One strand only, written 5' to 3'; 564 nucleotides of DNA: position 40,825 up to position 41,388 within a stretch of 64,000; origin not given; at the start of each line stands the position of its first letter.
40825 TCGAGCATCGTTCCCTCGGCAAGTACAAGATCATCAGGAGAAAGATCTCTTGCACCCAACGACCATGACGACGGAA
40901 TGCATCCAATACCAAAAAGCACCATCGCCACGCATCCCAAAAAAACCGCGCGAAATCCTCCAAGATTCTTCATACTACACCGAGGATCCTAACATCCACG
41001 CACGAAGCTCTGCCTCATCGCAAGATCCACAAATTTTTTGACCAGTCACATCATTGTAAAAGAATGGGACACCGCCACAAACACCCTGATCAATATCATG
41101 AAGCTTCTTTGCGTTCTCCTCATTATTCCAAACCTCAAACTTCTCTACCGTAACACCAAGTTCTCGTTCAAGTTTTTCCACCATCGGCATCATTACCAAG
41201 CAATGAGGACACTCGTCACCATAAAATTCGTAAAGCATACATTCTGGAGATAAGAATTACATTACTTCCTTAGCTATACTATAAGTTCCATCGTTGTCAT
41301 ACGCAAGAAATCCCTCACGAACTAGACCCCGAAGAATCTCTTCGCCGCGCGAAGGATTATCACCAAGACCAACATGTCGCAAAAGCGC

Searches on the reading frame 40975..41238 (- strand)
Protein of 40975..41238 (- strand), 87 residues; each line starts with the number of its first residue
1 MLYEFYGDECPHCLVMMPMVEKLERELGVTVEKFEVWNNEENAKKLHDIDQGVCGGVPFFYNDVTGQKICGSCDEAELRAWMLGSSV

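Call 20: search_protein_families(library=pfam, max_evalue=0.001, proteins=[window:40975-41238:-])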
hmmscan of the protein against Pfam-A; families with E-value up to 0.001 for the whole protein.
window:40975-41238:- (87 aa): 1 family
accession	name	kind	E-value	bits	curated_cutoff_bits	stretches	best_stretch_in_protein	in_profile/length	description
PF00085.26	Thioredoxin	-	5.1e-05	23.7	23.5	1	1-46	21-68/103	Thioredoxin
